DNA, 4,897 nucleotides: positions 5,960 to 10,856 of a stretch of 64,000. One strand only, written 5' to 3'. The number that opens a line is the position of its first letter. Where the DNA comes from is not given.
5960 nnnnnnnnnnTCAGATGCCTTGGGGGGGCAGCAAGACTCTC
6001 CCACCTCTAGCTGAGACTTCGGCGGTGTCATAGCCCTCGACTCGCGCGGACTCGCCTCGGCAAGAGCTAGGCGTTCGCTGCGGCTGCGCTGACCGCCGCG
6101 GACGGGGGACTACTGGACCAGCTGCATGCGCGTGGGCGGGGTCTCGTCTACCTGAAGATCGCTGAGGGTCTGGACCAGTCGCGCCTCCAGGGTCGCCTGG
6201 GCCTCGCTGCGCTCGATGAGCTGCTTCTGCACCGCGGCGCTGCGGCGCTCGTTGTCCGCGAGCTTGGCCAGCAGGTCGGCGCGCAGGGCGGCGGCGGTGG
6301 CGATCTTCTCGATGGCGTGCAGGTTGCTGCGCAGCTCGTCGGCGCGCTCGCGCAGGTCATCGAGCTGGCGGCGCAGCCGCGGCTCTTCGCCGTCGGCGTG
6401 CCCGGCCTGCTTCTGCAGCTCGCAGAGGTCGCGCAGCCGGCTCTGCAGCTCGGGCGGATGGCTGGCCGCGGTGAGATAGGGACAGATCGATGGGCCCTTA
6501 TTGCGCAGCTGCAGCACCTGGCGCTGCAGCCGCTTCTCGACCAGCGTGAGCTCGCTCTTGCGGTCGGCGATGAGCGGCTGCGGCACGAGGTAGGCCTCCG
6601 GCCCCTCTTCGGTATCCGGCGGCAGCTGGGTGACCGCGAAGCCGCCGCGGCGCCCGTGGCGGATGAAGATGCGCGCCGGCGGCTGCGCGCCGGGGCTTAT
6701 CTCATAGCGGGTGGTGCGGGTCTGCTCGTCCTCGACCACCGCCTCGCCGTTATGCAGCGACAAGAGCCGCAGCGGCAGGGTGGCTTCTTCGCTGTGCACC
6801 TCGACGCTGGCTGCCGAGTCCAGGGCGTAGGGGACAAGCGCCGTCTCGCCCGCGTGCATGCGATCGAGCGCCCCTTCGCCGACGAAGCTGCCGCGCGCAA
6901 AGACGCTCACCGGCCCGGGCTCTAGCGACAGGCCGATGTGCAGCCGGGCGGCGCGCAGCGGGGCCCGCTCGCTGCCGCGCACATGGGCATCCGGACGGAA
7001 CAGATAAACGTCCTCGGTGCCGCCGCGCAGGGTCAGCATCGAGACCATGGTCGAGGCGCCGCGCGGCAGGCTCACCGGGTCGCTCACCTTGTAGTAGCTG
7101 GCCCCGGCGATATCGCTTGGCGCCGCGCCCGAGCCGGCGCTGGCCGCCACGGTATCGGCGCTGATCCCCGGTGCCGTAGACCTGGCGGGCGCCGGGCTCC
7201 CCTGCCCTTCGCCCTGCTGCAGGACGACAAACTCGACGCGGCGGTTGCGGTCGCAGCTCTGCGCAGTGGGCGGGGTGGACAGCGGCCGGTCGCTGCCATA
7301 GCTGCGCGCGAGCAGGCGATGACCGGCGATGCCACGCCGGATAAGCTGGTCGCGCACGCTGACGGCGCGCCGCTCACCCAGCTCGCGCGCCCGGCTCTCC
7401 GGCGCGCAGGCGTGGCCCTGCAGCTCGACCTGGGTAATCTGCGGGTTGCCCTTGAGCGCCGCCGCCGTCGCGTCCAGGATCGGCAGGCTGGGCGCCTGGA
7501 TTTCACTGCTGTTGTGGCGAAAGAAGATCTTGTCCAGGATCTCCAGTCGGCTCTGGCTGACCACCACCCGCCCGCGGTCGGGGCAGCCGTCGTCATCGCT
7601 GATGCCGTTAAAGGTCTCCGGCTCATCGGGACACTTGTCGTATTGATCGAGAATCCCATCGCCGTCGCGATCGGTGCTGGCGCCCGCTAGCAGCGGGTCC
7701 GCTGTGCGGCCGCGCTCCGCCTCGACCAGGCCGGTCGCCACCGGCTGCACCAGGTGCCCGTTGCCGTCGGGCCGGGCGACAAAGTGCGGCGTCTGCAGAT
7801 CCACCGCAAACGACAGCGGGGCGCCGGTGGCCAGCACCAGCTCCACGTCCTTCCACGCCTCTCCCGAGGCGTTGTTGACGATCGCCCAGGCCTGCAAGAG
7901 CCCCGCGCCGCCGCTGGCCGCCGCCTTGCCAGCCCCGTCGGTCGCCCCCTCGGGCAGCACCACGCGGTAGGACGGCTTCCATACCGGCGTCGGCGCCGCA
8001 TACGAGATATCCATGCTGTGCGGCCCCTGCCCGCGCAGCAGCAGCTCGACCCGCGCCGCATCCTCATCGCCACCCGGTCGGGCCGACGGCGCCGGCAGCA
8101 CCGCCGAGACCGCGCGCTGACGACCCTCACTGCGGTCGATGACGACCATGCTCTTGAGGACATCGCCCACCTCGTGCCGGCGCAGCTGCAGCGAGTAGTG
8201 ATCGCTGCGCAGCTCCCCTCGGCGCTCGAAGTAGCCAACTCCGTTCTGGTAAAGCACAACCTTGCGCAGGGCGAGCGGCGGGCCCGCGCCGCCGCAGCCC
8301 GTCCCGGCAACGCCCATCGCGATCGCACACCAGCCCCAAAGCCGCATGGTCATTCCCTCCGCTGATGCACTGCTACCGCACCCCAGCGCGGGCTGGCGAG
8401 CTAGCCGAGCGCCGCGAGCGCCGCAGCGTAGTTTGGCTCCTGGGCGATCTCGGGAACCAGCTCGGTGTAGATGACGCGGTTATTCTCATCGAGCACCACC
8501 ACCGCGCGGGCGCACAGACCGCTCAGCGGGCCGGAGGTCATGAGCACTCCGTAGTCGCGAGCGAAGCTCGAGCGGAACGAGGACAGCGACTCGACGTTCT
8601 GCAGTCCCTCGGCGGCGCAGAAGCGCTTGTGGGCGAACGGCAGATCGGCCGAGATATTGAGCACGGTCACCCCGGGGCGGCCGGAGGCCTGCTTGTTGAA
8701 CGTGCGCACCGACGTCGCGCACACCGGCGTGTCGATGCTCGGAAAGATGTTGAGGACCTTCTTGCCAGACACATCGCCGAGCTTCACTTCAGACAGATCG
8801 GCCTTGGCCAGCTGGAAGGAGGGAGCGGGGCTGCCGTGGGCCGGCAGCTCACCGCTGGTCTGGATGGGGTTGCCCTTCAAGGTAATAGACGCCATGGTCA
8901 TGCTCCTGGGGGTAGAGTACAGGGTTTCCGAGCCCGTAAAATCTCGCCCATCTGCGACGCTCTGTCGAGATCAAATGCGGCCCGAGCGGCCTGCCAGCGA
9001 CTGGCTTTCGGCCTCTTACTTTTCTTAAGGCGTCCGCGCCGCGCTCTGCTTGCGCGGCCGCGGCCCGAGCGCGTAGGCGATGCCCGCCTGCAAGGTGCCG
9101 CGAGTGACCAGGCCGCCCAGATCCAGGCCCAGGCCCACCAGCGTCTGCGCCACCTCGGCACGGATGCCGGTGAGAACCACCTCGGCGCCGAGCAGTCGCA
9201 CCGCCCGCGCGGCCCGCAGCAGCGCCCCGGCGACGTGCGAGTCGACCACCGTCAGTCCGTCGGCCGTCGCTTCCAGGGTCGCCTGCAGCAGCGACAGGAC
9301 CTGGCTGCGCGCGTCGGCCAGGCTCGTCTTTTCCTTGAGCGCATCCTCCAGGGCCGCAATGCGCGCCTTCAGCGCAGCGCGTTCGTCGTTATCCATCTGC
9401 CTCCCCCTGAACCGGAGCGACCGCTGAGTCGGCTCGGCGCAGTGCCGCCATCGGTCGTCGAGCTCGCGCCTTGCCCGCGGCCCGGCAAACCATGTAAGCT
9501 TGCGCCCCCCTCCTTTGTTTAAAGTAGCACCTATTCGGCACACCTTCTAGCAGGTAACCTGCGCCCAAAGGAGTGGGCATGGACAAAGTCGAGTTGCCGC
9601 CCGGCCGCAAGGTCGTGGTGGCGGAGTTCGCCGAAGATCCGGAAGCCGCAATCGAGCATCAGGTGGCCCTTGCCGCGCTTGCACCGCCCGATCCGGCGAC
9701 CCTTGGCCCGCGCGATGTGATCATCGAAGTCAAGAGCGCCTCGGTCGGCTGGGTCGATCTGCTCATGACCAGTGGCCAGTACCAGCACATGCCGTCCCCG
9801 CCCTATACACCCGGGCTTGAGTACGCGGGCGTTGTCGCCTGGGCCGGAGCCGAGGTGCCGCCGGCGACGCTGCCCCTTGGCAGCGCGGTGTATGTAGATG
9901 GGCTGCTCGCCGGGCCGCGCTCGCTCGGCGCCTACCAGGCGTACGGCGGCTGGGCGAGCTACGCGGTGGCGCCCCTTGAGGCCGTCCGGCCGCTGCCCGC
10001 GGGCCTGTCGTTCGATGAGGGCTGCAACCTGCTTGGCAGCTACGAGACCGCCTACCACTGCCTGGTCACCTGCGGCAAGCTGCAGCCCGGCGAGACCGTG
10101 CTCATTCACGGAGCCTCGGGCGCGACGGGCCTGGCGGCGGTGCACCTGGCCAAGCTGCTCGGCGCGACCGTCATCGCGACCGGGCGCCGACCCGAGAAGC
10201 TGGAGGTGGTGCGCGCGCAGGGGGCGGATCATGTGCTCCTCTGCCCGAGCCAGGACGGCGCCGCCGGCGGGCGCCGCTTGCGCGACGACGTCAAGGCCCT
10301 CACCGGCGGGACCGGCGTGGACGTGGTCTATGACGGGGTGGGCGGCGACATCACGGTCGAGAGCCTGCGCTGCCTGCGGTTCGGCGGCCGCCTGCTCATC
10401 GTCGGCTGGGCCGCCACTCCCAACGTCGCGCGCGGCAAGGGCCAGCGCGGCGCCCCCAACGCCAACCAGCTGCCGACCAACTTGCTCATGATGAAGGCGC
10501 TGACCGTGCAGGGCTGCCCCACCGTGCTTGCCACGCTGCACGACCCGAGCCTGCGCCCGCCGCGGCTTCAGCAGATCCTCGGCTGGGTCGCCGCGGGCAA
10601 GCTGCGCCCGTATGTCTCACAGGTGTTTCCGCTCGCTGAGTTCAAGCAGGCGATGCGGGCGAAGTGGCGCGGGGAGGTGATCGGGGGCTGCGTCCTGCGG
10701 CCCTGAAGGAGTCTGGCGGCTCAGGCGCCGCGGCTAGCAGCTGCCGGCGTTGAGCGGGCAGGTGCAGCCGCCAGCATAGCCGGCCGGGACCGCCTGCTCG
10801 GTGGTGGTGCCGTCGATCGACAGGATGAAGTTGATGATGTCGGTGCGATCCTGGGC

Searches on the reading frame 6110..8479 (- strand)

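Call 47: search_protein_families(library=pfam, proteins=[window:6110-8479:-], max_evalue=0.001)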
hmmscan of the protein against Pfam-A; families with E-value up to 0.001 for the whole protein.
window:6110-8479:- (789 aa): 2 families
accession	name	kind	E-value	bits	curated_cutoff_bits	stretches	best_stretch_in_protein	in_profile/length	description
PF00691.25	OmpA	-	1.4e-13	51.5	27.2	1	319-413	1-98/98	OmpA family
PF13598.12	DUF4139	-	0.00032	20.9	31.8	1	157-222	2-56/205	Domain of unknown function (DUF4139)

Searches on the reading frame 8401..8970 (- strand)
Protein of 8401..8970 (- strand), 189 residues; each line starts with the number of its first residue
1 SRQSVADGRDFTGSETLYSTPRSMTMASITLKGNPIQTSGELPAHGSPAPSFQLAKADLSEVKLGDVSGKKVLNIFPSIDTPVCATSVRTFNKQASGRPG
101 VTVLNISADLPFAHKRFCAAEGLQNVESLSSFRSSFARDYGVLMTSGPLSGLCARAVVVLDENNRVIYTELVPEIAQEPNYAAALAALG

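Call 47: search_protein_families(library=pfam, proteins=[window:8401-8970:-], max_evalue=0.001)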
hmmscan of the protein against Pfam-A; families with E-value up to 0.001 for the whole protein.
window:8401-8970:- (189 aa): 2 families
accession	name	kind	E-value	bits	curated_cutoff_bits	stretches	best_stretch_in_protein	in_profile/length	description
PF08534.16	Redoxin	-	2.4e-29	102.4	26.6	1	45-185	2-148/148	Redoxin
PF00578.27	AhpC-TSA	-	7.5e-19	68.3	26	1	46-168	2-123/124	AhpC/TSA family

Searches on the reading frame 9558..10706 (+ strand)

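Call 47: search_protein_families(library=pfam, proteins=[window:9558-10706:+], max_evalue=0.001)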
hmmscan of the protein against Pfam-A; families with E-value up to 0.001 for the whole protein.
window:9558-10706:+ (382 aa): 3 families
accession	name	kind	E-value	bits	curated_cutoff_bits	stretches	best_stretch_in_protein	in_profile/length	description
PF00107.32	ADH_zinc_N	-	9.9e-22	77.7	31.8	1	190-320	2-112/129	Zinc-binding dehydrogenase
PF13602.12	ADH_zinc_N_2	-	9.4e-17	62.6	27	1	222-379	2-133/134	Zinc-binding dehydrogenase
PF08240.17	ADH_N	-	3.5e-10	40.5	23.5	1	50-147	1-103/104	Alcohol dehydrogenase GroES-like domain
